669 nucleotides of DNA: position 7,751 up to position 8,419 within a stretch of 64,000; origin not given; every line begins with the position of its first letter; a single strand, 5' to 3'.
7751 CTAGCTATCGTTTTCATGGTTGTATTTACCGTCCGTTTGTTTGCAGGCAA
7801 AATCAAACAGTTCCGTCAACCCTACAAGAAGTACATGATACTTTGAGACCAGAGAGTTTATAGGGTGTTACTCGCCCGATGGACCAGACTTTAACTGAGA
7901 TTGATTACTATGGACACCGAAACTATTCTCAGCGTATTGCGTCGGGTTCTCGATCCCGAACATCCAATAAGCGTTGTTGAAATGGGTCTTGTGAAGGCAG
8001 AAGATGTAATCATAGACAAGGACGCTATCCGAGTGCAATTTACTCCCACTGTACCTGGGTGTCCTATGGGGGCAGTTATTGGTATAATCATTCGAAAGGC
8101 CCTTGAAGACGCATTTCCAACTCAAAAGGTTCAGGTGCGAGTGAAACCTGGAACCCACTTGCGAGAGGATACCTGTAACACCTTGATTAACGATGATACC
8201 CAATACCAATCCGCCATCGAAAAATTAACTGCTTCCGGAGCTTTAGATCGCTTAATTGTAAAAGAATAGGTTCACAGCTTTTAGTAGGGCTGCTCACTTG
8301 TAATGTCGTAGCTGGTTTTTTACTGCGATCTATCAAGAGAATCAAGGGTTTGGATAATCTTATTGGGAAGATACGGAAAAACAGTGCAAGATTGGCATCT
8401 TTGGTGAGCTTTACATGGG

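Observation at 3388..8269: Eukaryote-type CIA2/MIP18 near sufS, an E1-like enzyme and a Cys-rich regulator: possible proto-CIA Fe-S pathway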

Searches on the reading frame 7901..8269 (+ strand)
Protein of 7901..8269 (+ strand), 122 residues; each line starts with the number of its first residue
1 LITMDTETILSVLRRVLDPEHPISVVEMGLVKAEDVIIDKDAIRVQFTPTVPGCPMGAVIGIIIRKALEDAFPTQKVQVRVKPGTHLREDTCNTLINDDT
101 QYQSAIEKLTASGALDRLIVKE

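Call 3: search_protein_families(library=pfam, proteins=[window:7901-8269:+], max_evalue=0.01)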
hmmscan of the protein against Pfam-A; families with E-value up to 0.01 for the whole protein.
window:7901-8269:+ (122 aa): 1 family
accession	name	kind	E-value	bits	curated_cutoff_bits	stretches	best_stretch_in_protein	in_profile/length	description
PF01883.24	FeS_assembly_P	-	9.3e-13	48.7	23.5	1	7-80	2-72/73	Iron-sulfur cluster assembly protein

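Call 4: search_protein_families(library=ncbifam, proteins=[window:7901-8269:+], max_evalue=0.01)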
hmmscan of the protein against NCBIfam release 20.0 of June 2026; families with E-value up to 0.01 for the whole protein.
window:7901-8269:+ (122 aa): 4 families
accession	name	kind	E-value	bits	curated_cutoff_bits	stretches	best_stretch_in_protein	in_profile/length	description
TIGR03406.1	FeS_long_SufT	hypoth_equivalog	1e-10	41.6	202.6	1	6-80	75-152/174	putative Fe-S cluster assembly protein SufT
TIGR02945.1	SUF_assoc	equivalog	5.6e-10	39.5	143.4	1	6-80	3-76/99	SUF system Fe-S cluster assembly protein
NF041868.1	paad_haloarch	equivalog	1.8e-09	37.7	180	1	8-81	30-101/127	1,2-phenylacetyl-CoA epoxidase subunit PaaD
TIGR02159.1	PA_CoA_Oxy4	equivalog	8.4e-09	35.9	108.15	1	16-82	1-65/146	1,2-phenylacetyl-CoA epoxidase subunit PaaD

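Call 5: search_solved_structures(query=window:7901-8269:+, max_evalue=1, show_alignments=4)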
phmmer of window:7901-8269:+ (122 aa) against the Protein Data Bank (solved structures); distinct sequences matched with E-value up to 1: 8.
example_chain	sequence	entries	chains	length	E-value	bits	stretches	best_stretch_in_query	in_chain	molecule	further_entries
9uky_A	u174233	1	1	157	2.1e-16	63.4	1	5-110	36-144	MIP18 family protein galla-2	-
6tbl_C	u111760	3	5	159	2.2e-16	63.3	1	5-110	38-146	MIP18 family protein galla-2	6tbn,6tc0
3ux2_A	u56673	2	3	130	2.1e-12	50.5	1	9-108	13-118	MIP18 family protein FAM96A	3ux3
2m5h_A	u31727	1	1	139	2.2e-12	50.5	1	9-109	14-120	MIP18 family protein FAM96A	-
2cu6_A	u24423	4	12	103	8.1e-07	32.5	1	11-81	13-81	dTDP-4-keto-L-rhamnose reductase-related Protein | Putative uncharacterized protein TTHB138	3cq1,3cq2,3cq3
1uwd_A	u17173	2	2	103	6.5e-05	26.4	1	6-72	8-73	HYPOTHETICAL PROTEIN TM0487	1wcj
3lno_A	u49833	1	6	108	0.00067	23.1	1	11-80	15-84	Putative uncharacterized protein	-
5ird_A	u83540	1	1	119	0.0087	19.5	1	11-69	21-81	Uncharacterized protein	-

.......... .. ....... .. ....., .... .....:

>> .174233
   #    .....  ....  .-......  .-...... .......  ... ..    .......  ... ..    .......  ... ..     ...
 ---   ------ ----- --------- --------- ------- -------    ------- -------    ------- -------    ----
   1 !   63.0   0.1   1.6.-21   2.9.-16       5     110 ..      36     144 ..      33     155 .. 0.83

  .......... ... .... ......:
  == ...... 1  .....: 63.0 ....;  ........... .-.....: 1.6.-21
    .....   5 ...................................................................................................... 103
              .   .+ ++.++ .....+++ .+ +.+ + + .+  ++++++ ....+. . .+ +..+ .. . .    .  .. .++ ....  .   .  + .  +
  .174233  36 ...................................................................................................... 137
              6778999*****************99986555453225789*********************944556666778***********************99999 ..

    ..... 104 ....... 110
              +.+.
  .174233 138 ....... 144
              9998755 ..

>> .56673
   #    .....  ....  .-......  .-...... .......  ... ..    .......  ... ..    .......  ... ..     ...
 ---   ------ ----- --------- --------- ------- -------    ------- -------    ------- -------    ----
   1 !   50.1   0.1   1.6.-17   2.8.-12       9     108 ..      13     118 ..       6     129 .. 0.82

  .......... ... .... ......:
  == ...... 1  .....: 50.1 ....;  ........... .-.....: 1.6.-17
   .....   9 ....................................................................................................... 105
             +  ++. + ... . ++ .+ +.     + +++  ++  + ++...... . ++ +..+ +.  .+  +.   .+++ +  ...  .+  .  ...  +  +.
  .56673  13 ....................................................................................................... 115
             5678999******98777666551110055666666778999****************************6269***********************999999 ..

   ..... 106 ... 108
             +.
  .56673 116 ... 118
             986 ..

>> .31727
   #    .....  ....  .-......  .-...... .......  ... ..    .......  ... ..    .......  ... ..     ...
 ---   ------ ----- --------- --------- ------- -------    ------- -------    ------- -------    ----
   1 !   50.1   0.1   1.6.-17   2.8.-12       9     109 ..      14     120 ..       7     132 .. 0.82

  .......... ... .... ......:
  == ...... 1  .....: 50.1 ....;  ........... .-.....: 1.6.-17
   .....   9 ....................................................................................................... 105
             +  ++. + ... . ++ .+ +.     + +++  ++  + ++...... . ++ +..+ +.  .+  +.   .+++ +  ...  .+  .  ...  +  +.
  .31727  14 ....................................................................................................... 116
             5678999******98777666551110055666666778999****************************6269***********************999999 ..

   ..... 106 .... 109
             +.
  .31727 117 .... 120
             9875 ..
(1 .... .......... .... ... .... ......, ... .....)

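Call 7: find_homologous_proteins(query=window:7901-8269:+, max_evalue=0.001)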
Query window:7901-8269:+ (122 aa): 44 proteins with E <= 0.001 among 50 candidates. Only proteins of 67 to 214 residues were searched: fused or split forms outside these lengths cannot appear, so this answer is no evidence that the protein stands alone or is whole; lengths 'longer' or 'shorter' looks for them.
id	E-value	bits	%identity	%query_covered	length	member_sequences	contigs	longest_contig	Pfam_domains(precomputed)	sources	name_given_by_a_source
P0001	5.0e-70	251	100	98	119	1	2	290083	PF01883.25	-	-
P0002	3.0e-58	213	82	98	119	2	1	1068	PF01883.25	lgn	-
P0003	1.3e-57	211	81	98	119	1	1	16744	PF01883.25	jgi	jgi:metal-sulfur cluster biosynthetic enzyme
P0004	1.4e-57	211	80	100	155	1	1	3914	PF01883.25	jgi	jgi:metal-sulfur cluster biosynthetic enzyme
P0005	2.0e-55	204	79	98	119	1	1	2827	PF01883.25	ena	-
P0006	2.6e-55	203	79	98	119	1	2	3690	PF01883.25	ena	-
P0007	2.5e-54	200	76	98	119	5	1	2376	PF01883.25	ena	-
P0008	5.6e-52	193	78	97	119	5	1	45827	PF01883.25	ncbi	ncbi:MAG: iron-sulfur cluster assembly protein [Candidatus Hermodarchaeota archaeon]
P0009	6.7e-52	192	75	97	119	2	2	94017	PF01883.25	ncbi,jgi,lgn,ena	-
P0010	1.1e-51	192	74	98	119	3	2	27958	PF01883.25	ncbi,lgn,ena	ncbi:MAG: iron-sulfur cluster assembly protein [Candidatus Thorarchaeota archaeon]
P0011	1.7e-51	191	74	98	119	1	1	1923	PF01883.25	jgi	jgi:metal-sulfur cluster biosynthetic enzyme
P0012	3.2e-51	190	76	97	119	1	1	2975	PF01883.25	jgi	jgi:metal-sulfur cluster biosynthetic enzyme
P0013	5.3e-51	189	74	98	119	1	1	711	PF01883.25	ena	-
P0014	9.3e-51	189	73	98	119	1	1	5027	PF01883.25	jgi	jgi:metal-sulfur cluster biosynthetic enzyme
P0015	1.0e-50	188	73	98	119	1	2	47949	PF01883.25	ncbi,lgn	ncbi:MAG: iron-sulfur cluster assembly protein [Promethearchaeota archaeon]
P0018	4.1e-50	187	71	98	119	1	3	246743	PF01883.25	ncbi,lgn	-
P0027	2.5e-49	184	75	97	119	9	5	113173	PF01883.25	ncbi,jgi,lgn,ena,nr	ncbi:MAG: iron-sulfur cluster assembly protein [Candidatus Hermodarchaeota archaeon]|nr:iron-sulfur 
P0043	9.2e-32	127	50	95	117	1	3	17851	PF01883.25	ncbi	ncbi:MAG: iron-sulfur cluster assembly protein [Candidatus Ranarchaeia archaeon]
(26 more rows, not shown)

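Call 14: find_encoding_contigs(protein=P0027, flank=8000, max_places=4)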
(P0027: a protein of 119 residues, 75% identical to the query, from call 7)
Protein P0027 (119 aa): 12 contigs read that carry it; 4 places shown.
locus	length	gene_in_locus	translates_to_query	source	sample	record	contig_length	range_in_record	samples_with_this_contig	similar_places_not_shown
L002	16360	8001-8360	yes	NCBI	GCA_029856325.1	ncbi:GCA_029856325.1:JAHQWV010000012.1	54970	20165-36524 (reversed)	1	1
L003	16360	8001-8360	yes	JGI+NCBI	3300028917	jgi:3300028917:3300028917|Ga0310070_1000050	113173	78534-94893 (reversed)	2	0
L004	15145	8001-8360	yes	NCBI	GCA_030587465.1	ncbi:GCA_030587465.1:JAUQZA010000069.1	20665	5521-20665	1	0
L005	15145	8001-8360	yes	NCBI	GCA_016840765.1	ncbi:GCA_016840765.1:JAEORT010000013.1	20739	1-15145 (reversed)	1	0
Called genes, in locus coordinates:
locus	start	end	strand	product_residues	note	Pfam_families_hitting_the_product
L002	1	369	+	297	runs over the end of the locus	PF20426:NBCH_WD40, PF24105:Beta-prop_CAF1B_HIR1, PF24782:WD40_MABP1-WDR62_2nd, PF24805:EIF3I, PF24814:WD40_Prp19, PF25168:Beta-prop_WDR36-Utp21_2nd, PF25173:Beta-prop_WDR3_1st, PF25174:Beta-prop_THOC3, +59 more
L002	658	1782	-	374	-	-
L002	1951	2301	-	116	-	PF01381:HTH_3 (faint)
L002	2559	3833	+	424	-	PF00266:Aminotran_5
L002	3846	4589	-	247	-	PF00899:ThiF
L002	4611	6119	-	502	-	-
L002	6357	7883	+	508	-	PF00528:BPD_transp_1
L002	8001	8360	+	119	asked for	PF01883:FeS_assembly_P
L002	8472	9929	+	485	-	PF00370:FGGY_N, PF02782:FGGY_C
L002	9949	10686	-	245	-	PF06197:DUF998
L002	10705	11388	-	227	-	PF06197:DUF998, PF07695:7TMR-DISM_7TM (weak)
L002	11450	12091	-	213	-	PF01966:HD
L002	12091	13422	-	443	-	-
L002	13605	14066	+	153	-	-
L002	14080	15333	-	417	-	PF07690:MFS_1, PF12832:MFS_1_like, PF07690:MFS_1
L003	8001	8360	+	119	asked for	PF01883:FeS_assembly_P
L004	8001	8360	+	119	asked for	PF01883:FeS_assembly_P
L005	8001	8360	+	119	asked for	PF01883:FeS_assembly_P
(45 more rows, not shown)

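Call 15: find_encoding_contigs(protein=P0018, flank=8000, max_places=3)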
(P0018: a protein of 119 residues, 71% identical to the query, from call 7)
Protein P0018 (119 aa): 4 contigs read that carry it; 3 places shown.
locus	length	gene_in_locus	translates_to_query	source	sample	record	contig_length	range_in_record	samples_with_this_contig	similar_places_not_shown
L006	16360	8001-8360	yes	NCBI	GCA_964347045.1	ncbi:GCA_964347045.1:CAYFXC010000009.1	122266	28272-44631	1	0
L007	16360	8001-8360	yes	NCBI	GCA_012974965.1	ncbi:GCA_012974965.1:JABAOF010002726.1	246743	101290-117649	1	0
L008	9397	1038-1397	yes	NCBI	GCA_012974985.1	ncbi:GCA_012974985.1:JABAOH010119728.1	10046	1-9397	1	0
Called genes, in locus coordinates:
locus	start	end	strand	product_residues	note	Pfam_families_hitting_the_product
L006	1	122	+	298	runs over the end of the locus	-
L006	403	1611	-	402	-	-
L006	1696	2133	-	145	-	-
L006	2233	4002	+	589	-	PF00270:DEAD, PF04851:ResIII, PF00271:Helicase_C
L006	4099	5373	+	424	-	PF00266:Aminotran_5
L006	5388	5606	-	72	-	-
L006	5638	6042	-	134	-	PF00899:ThiF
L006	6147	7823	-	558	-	-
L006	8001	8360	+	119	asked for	PF01883:FeS_assembly_P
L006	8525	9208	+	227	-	PF06505:XylR_N (weak), PF02830:V4R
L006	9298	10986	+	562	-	PF00246:Peptidase_M14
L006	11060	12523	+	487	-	PF00370:FGGY_N, PF02782:FGGY_C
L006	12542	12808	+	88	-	PF14512:TM1586_NiRdase (faint), PF00881:Nitroreductase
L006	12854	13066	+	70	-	PF00881:Nitroreductase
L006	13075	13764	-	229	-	PF06197:DUF998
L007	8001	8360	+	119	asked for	PF01883:FeS_assembly_P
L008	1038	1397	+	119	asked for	PF01883:FeS_assembly_P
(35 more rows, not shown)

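Call 16: find_encoding_contigs(protein=P0043, flank=8000, max_places=3)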
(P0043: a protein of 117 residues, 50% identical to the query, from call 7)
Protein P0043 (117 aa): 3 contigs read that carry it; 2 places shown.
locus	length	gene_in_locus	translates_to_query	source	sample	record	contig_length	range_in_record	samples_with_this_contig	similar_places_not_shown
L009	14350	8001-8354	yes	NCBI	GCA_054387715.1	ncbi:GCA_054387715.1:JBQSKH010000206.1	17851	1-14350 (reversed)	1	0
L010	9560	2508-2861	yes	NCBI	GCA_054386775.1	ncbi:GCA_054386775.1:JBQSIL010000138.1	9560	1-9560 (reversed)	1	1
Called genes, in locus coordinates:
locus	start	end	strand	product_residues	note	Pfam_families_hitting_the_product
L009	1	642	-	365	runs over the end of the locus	PF13439:Glyco_transf_4, PF13579:Glyco_trans_4_4, PF20706:GT4-conflict, PF00534:Glycos_transf_1, PF13692:Glyco_trans_1_4, PF13524:Glyco_trans_1_2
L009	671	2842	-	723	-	PF00488:MutS_V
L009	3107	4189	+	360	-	PF04007:DUF354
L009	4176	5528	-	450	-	PF00953:Glycos_transf_4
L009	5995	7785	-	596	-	-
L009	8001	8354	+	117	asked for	PF01883:FeS_assembly_P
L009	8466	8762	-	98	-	-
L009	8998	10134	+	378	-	PF00266:Aminotran_5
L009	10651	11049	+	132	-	PF07690:MFS_1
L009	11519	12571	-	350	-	-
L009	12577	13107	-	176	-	PF00005:ABC_tran, PF13304:AAA_21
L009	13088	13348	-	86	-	PF00005:ABC_tran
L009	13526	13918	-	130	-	-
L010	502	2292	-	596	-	-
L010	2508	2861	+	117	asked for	PF01883:FeS_assembly_P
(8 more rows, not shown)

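Call 17: search_protein_representatives(protein=window:7901-8269:+)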
Query: 122 residues. Proteins with E-value up to 0.001 (for the whole library): 1260; up to 1e-10: 183; up to 1e-30: 1. The best 150 are listed.
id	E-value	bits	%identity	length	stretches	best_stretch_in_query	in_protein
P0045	4.6e-31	123.5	66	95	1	28-121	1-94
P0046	2.2e-26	108.5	44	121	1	4-119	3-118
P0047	3.3e-26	107.9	50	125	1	9-117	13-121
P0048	2.5e-23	98.6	45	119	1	8-114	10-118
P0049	4.1e-20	88.3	45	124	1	5-117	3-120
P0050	2.2e-19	85.9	44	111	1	5-113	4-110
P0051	3.6e-18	82.0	35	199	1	6-116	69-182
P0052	4.3e-17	78.6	37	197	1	4-110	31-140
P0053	1.4e-16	76.9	40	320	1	5-119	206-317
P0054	1.6e-16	76.7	37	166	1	5-109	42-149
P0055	5.0e-16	75.1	38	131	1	7-117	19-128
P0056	1.4e-15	73.6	36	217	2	31-117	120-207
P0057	1.7e-15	73.4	34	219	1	8-119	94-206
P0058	4.0e-15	72.2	32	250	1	5-120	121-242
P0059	4.4e-15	72.1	35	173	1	6-118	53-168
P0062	5.9e-15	71.7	36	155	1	5-110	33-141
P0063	7.3e-15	71.4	34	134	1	7-119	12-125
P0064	8.1e-15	71.2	38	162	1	5-108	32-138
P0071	4.2e-14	68.9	34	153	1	8-119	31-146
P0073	4.8e-14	68.7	39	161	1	4-111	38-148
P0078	6.0e-14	68.4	37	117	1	6-116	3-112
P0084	9.1e-14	67.8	38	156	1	4-117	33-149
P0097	2.8e-13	66.2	43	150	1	11-108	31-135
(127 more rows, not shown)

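Call 18: list_cluster_members(proteins=[P0046, P0047, P0048, P0049, P0050, P0051, P0052, P0053, P0055, P0063])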
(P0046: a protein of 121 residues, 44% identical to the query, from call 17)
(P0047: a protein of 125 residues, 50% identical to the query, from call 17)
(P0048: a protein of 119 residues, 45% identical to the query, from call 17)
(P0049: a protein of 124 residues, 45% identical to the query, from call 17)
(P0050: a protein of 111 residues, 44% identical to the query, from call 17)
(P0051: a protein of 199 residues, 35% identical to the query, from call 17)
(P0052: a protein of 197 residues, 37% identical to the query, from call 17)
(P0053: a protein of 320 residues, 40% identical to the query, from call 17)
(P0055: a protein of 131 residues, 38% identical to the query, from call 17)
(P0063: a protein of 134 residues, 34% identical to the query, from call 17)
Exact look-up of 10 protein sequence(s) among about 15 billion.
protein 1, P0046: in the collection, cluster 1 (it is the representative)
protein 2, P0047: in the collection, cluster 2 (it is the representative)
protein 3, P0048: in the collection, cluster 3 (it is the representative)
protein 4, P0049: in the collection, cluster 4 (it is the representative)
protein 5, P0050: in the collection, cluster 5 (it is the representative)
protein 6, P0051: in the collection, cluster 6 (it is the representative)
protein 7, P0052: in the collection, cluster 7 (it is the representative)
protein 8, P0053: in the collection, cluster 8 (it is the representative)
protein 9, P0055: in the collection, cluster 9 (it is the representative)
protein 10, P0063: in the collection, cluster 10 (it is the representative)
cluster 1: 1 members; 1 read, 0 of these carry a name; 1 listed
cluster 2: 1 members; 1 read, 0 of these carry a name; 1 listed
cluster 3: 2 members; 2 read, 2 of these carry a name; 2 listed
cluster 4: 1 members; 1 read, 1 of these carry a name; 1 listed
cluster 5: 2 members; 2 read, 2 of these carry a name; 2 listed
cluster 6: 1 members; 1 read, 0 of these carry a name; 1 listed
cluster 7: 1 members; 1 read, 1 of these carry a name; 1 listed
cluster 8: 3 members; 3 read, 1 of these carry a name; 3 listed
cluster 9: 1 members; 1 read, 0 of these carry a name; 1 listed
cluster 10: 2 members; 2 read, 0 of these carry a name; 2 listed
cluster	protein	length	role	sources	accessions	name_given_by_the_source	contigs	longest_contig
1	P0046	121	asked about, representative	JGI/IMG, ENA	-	-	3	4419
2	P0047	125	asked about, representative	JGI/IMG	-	-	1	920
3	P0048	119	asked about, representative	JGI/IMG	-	metal-sulfur cluster biosynthetic enzyme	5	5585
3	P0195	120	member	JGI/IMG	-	metal-sulfur cluster biosynthetic enzyme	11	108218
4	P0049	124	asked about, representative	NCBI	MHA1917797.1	MAG: iron-sulfur cluster assembly protein [Candidatus Ranarchaeia archaeon]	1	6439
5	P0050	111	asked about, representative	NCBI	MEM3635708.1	MAG: iron-sulfur cluster assembly protein, partial [archaeon]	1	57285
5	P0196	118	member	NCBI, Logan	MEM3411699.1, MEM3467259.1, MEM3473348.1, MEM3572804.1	MAG: iron-sulfur cluster assembly protein [archaeon]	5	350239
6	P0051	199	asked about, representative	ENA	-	-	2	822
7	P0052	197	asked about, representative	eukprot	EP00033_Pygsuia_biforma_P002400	GCRY01002658.1.p1 GENE.GCRY01002658.1~~GCRY01002658.1.p1 ORF type:complete len:198 ...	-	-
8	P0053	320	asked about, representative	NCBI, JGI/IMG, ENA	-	-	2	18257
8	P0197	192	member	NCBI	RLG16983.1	hypothetical protein DRN75_04310, partial [Nanoarchaeota archaeon]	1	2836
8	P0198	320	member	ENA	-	-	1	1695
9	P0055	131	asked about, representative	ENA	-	-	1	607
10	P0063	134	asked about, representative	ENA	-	-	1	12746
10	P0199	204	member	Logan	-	-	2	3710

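Call 19: find_encoding_contigs(protein=P0195, flank=8000, max_places=3)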
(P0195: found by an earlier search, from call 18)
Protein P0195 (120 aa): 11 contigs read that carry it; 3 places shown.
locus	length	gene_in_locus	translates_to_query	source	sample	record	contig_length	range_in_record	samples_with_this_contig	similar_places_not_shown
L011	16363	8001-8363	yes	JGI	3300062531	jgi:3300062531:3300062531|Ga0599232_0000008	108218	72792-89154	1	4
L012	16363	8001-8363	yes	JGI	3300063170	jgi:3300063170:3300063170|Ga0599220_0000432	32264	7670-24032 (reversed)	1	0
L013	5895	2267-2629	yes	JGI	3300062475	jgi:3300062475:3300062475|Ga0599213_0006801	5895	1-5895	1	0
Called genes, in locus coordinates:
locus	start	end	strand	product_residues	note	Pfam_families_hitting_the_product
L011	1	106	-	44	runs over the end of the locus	-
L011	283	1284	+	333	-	-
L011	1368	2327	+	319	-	-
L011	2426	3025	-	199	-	PF03692:CxxCxxCC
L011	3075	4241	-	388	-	PF00155:Aminotran_1_2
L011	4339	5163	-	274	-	PF04015:DUF362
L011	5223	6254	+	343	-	PF00899:ThiF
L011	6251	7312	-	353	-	-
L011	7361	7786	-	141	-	-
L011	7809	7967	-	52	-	-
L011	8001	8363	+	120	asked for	PF01883:FeS_assembly_P (weak)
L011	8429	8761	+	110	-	-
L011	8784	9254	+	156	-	PF00583:Acetyltransf_1, PF13673:Acetyltransf_10, PF13508:Acetyltransf_7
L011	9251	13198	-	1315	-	PF01978:TrmB (weak), PF01442:Apolipoprotein (faint)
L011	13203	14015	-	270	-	-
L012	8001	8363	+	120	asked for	PF01883:FeS_assembly_P (weak)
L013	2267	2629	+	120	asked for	PF01883:FeS_assembly_P (weak)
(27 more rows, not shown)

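Call 20: find_encoding_contigs(protein=P0196, flank=8000, max_places=3)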
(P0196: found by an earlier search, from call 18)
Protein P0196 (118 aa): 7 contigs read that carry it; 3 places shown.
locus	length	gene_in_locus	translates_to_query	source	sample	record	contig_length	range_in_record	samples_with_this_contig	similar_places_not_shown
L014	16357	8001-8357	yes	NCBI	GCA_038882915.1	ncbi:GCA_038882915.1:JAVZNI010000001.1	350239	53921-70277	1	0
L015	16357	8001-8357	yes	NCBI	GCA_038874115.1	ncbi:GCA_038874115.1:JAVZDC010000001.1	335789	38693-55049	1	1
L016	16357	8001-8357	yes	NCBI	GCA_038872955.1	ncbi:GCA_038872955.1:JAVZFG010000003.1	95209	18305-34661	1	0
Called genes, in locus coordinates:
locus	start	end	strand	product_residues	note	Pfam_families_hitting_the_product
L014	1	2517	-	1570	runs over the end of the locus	PF05048:NosD, PF13229:Beta_helix, PF05048:NosD, PF13229:Beta_helix, PF05048:NosD, PF05048:NosD, PF13229:Beta_helix, PF05048:NosD, +6 more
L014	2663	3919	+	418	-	-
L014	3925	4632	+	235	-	PF00899:ThiF, PF03435:Sacchrp_dh_NADP (weak)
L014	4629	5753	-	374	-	PF22025:ThiI_fer, PF02926:THUMP, PF02568:ThiI, PF06508:QueC (faint)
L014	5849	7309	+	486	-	PF01323:DSBA (faint), PF03227:GILT (weak), PF13462:Thioredoxin_4 (weak), PF03227:GILT (weak)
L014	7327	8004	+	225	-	-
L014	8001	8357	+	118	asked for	PF01883:FeS_assembly_P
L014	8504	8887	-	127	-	PF01592:NifU_N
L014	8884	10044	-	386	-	PF00155:Aminotran_1_2, PF00266:Aminotran_5, PF01041:DegT_DnrJ_EryC1 (weak), PF01212:Beta_elim_lyase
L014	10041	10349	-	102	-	-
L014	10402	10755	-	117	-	-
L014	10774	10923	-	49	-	PF01020:Ribosomal_L40e (weak)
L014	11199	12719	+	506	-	PF02074:Peptidase_M32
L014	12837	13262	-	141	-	-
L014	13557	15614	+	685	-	PF14551:MCM_N (weak), PF17207:MCM_OB, PF00493:MCM, PF07728:AAA_5 (weak), PF01078:Mg_chelatase (weak), PF17855:MCM_lid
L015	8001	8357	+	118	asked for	PF01883:FeS_assembly_P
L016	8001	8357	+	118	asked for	PF01883:FeS_assembly_P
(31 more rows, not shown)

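Call 21: find_encoding_contigs(protein=P0053, flank=8000, max_places=2)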
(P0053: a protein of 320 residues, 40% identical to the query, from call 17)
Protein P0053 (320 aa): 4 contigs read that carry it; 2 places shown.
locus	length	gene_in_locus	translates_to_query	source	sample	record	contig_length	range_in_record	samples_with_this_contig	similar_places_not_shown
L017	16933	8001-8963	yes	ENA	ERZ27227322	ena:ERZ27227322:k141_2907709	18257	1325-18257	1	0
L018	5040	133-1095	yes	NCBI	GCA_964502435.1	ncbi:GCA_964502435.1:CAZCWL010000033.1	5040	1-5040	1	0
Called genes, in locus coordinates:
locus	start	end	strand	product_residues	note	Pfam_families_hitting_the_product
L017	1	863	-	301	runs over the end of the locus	-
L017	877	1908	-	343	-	-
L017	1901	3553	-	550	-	-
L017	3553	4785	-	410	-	-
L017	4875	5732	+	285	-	PF02355:SecD_SecF_C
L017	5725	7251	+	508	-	PF03176:MMPL, PF02355:SecD_SecF_C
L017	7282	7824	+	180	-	-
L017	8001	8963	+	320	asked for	PF00702:Hydrolase, PF13419:HAD_2, PF01883:FeS_assembly_P (weak)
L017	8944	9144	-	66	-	PF12797:Fer4_2 (weak), PF00037:Fer4 (weak), PF12837:Fer4_6 (weak), PF13237:Fer4_10 (weak), PF13459:Fer4_15, PF14697:Fer4_21 (weak), PF13370:Fer4_13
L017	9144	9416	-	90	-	-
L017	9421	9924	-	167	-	PF02572:CobA_CobO_BtuR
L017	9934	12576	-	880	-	PF03477:ATP-cone, PF00317:Ribonuc_red_lgN, PF02867:Ribonuc_red_lgC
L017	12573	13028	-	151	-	PF22811:Zn_ribbon_NrdR, PF03477:ATP-cone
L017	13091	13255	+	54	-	-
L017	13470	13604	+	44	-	-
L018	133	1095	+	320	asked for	PF00702:Hydrolase, PF13419:HAD_2, PF01883:FeS_assembly_P (weak)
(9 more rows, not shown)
